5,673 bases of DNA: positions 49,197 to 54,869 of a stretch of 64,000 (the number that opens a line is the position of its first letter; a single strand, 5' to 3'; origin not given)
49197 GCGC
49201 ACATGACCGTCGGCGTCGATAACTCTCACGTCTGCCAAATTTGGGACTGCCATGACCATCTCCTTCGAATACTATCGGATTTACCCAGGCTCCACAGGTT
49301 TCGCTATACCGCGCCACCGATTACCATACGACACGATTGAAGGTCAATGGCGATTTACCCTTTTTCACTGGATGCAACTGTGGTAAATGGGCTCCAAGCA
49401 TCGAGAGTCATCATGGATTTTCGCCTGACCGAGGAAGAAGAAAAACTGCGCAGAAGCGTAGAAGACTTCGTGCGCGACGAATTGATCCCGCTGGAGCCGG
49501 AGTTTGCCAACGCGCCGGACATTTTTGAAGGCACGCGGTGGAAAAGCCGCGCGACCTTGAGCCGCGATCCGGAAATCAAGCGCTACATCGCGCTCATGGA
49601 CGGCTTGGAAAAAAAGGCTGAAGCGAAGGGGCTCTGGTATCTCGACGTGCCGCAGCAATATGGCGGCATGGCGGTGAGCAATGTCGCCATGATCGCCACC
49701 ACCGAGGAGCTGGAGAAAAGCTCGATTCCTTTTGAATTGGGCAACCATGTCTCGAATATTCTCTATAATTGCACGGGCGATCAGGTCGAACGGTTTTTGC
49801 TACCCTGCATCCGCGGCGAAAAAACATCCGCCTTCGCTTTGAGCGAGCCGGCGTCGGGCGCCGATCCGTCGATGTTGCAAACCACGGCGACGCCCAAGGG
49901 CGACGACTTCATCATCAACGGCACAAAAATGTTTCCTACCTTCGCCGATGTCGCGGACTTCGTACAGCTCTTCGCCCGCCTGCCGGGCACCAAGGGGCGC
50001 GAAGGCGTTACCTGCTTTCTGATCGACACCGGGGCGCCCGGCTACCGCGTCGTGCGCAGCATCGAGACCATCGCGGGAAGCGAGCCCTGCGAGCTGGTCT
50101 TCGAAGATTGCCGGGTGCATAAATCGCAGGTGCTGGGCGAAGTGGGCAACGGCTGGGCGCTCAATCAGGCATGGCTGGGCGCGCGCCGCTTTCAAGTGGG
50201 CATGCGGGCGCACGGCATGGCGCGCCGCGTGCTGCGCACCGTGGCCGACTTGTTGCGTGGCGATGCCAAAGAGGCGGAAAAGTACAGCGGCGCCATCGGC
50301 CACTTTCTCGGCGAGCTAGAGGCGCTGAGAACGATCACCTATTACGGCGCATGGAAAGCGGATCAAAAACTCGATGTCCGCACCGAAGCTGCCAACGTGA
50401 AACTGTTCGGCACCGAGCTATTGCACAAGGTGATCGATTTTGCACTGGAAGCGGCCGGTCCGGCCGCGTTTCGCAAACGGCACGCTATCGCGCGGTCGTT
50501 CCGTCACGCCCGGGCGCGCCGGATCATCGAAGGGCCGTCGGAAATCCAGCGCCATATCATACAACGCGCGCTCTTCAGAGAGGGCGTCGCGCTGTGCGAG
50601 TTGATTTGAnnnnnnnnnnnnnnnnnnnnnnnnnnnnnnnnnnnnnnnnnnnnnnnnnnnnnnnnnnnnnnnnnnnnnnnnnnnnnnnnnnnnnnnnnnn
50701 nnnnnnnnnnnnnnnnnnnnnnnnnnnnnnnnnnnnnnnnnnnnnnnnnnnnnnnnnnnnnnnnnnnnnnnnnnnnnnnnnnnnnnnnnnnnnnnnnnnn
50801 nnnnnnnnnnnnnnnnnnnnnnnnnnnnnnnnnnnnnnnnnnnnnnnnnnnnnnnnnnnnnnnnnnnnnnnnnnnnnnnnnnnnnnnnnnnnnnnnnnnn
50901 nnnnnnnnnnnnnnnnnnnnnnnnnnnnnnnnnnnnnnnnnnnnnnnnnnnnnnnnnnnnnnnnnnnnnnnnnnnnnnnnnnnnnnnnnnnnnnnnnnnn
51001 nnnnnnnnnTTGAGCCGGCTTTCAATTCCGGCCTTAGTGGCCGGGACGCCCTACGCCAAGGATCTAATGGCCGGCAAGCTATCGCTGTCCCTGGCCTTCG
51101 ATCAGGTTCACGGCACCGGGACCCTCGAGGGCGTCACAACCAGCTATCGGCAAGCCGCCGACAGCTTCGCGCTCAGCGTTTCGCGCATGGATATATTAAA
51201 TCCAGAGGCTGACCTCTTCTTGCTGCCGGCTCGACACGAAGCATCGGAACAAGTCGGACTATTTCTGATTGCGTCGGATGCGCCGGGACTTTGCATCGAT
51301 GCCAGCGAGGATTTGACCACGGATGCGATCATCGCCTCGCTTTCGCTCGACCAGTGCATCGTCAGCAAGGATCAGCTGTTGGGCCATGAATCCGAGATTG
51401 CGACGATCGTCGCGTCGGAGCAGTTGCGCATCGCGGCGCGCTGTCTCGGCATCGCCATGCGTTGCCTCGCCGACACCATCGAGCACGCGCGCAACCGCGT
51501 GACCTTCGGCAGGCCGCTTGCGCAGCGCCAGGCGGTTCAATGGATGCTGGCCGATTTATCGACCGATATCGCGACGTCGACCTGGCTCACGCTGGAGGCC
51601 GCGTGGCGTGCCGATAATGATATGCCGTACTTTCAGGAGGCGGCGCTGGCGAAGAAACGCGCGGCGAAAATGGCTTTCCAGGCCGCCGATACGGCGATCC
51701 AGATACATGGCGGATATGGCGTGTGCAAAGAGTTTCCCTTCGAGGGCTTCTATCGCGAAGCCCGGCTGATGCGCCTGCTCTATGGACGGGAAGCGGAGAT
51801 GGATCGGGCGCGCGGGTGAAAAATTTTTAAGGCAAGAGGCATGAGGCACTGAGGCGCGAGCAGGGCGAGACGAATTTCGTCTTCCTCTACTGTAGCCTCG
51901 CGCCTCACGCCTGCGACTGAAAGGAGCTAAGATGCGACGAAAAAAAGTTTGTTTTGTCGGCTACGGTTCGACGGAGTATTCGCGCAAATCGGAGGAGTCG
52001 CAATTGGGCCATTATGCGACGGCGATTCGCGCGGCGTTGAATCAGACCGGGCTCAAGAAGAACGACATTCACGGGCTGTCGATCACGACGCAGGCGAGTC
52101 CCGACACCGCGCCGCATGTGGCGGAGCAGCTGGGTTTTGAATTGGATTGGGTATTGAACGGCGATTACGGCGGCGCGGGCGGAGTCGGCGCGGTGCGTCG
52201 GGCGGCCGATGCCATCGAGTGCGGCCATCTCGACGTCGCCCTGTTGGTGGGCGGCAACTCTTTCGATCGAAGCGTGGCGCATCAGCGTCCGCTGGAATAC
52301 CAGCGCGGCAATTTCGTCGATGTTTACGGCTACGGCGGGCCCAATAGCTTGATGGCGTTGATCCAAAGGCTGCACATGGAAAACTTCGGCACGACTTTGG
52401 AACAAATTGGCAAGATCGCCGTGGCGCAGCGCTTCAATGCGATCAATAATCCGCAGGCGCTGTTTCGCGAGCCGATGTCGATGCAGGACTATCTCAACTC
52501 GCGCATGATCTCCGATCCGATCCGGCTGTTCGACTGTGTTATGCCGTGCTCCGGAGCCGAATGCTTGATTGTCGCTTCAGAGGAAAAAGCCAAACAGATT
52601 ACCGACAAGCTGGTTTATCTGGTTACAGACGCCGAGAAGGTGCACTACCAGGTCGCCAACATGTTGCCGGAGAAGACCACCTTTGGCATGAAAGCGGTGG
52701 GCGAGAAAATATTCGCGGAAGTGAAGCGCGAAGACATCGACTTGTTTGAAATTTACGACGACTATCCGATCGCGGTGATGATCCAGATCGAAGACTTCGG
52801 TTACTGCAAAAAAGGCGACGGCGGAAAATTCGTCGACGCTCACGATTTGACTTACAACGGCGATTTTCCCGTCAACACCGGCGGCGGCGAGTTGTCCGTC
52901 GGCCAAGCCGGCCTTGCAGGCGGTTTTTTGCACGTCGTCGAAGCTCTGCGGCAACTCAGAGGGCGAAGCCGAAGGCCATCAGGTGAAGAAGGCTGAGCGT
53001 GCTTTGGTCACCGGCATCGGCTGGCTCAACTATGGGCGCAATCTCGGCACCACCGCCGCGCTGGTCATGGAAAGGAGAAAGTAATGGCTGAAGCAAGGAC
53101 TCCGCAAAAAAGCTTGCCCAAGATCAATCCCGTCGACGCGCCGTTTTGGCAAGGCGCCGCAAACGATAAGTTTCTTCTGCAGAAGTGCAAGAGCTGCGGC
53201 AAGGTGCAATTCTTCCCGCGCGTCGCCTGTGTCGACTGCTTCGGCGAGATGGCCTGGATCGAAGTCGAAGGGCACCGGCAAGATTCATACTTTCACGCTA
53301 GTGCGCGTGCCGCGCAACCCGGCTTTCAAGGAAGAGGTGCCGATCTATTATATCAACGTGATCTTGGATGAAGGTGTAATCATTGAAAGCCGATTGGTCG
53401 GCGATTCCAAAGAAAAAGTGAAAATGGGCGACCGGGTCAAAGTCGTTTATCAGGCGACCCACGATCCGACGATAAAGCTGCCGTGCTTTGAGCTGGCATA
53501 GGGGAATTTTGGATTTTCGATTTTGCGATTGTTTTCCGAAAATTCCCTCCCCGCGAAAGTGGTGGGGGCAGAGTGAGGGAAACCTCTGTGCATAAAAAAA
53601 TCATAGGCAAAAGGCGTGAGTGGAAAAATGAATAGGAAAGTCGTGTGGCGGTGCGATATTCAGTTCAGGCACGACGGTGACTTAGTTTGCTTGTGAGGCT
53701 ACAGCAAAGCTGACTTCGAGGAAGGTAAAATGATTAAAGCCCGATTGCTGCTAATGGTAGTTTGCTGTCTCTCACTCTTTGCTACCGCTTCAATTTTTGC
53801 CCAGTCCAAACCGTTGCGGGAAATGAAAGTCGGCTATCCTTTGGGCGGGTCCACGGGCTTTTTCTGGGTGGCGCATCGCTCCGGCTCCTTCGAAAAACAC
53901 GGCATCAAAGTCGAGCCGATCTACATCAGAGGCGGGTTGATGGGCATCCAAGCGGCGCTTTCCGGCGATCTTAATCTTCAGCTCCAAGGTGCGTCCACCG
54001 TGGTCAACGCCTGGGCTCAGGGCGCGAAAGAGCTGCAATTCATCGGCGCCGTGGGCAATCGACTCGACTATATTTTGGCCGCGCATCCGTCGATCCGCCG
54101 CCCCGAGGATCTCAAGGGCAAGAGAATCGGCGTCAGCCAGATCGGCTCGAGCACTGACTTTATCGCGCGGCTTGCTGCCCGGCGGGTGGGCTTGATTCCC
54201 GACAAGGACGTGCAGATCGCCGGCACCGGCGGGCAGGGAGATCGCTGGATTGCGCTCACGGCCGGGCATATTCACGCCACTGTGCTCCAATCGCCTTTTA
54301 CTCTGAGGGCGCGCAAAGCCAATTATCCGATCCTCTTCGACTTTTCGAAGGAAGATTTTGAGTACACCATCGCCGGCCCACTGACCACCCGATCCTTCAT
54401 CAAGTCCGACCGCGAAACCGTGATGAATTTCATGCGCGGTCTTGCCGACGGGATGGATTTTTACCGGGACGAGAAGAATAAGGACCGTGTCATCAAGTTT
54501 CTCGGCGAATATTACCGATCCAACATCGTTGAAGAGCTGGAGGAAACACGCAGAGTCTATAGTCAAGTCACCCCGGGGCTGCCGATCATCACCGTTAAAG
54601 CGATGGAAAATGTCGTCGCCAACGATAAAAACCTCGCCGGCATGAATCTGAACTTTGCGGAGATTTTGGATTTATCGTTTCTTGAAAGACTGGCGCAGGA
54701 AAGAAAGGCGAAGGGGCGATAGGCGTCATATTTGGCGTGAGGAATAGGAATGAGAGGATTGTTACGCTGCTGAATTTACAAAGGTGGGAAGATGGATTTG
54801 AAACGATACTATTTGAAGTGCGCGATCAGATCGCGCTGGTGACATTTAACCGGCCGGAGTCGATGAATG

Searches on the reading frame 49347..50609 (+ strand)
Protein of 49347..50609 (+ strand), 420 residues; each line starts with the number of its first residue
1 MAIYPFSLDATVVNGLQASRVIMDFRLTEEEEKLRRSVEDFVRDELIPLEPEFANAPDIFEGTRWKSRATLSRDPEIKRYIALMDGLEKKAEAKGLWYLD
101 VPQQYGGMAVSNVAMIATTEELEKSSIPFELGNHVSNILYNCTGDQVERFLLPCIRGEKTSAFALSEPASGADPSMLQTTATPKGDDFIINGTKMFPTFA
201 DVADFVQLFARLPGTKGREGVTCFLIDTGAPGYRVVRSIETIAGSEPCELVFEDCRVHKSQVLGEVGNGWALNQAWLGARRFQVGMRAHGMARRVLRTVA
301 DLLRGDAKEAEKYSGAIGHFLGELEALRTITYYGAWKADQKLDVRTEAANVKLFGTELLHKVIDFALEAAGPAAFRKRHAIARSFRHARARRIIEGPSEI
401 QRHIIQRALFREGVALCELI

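Call 4: search_protein_families(library=pfam, proteins=[window:49347-50609:+])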
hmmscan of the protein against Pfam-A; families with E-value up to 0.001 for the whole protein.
window:49347-50609:+ (420 aa): 4 families
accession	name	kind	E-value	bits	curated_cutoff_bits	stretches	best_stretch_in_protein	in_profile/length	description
PF00441.29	Acyl-CoA_dh_1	-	1.8e-23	83.8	22.4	1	267-409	1-149/150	Acyl-CoA dehydrogenase, C-terminal domain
PF02770.24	Acyl-CoA_dh_M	-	1.4e-18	67.3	33.3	1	162-255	1-97/97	Acyl-CoA dehydrogenase, middle domain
PF02771.21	Acyl-CoA_dh_N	-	2.2e-11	44.6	22.9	1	88-158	37-113/113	Acyl-CoA dehydrogenase, N-terminal domain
PF08028.16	Acyl-CoA_dh_2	-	0.00058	20.6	22.7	0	285-390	4-125/134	Acyl-CoA dehydrogenase, C-terminal domain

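Call 31: search_protein_families(library=ncbifam, proteins=[window:49347-50609:+], max_evalue=0.00001)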
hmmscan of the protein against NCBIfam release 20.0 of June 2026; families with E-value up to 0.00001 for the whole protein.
window:49347-50609:+ (420 aa): 15 families
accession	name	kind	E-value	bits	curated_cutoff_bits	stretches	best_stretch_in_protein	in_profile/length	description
NF042972.1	AcrlCoAredClosAcrC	equivalog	2.9e-47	161.2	640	1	92-410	46-377/378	acryloyl-CoA reductase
NF058590.1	AcCoDHFadEBacil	equivalog_domain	8.9e-42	143.4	600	2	86-301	57-277/586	acyl-CoA dehydrogenase FadE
NF053553.1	prodigi_MBC_PigA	equivalog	3.5e-33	115.2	500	1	89-409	43-379/381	prodigiosin MBC biosynthesis dehydrogenase PigA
NF008997.0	PRK12341.1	equivalog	1.9e-32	112.8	537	1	93-411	48-378/382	acyl-CoA dehydrogenase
NF045552.1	GlutCoADH_Des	equivalog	2.9e-30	105.7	470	1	94-406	49-376/387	glutaryl-CoA dehydrogenase Acd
NF045652.1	ProlPCPDhRedW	equivalog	1.8e-29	102.8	650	1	91-409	40-373/376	L-prolyl-[peptidyl-carrier protein] dehydrogenase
NF043006.1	CyhCrbnylCoADH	equivalog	1e-26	93.8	650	1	95-410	48-376/380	cyclohexane-1-carbonyl-CoA dehydrogenase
NF002885.1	PRK03354.1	equivalog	5.2e-26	91.5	540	1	95-407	50-371/378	crotonobetainyl-CoA dehydrogenase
TIGR03204.1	pimC_large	equivalog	3.6e-25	88.7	623.85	1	93-302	51-263/395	pimeloyl-CoA dehydrogenase large subunit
NF042439.1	SulpropCoADesulf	equivalog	4.3e-24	84.9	600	1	92-409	34-370/379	3-sulfinopropanoyl-CoA desulfinase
TIGR03207.1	cyc_hxne_CoA_dh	equivalog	2.2e-21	76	575.35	1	99-407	49-369/372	cyclohexanecarboxyl-CoA dehydrogenase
NF052270.1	Staph_DH_FadE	equivalog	2e-16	59.8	600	1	136-409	115-393/400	acyl-CoA dehydrogenase FadE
TIGR04022.1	sulfur_SfnB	equivalog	8.1e-11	41.4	430.9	1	92-241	43-191/391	SfnB family sulfur acquisition oxidoreductase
TIGR03203.1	pimD_small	equivalog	1e-09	38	652.7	1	94-305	49-264/378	pimeloyl-CoA dehydrogenase small subunit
NF049984.1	Rv1679_FadE16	equivalog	1.8e-07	30.8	600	0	94-272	36-218/371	Rv1679 family acyl-CoA dehydrogenase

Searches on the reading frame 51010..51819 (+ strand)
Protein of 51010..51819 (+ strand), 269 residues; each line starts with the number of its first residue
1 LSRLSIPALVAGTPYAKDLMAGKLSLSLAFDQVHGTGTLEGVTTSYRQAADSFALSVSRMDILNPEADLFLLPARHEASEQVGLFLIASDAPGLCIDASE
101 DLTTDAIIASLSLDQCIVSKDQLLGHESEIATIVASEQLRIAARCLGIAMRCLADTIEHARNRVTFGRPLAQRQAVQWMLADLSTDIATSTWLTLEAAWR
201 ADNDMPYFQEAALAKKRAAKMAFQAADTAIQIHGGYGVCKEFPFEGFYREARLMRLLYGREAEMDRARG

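Call 4: search_protein_families(library=pfam, proteins=[window:51010-51819:+])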
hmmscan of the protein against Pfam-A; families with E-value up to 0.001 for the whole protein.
window:51010-51819:+ (269 aa): 2 families
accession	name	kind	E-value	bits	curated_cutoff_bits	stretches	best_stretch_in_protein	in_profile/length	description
PF00441.29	Acyl-CoA_dh_1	-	6.6e-33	114.4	22.4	1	136-261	13-138/150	Acyl-CoA dehydrogenase, C-terminal domain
PF08028.16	Acyl-CoA_dh_2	-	6.3e-16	59.3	22.7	1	141-254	3-126/134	Acyl-CoA dehydrogenase, C-terminal domain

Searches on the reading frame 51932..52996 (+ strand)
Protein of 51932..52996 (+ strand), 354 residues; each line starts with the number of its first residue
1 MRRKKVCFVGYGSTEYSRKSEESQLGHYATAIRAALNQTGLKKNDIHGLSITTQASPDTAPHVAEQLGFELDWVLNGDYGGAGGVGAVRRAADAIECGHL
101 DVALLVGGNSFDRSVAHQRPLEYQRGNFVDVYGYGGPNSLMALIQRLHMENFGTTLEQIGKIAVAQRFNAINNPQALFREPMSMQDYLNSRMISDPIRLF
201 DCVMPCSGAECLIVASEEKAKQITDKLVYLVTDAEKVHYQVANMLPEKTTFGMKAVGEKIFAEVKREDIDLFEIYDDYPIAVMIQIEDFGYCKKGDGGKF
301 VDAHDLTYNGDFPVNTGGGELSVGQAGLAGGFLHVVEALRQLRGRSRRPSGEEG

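Call 4: search_protein_families(library=pfam, proteins=[window:51932-52996:+])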
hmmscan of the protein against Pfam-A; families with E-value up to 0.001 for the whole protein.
window:51932-52996:+ (354 aa): 1 family
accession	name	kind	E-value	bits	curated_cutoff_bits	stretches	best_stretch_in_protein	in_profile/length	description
PF22691.2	Thiolase_C_1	-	2.8e-28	98.9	28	1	240-346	7-114/144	Thiolase C-terminal domain-like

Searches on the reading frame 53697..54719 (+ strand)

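Call 73: search_protein_families(library=pfam, proteins=[window:53697-54719:+])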
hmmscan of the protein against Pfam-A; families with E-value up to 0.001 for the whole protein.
window:53697-54719:+ (341 aa): 2 families
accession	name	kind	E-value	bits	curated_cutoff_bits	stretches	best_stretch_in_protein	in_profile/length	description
PF09084.16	NMT1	-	7.3e-12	46.1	20.5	1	56-257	7-210/216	NMT1/THI5 like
PF13379.11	NMT1_2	-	1.8e-07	31.7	24.7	1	41-269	6-251/252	NMT1-like family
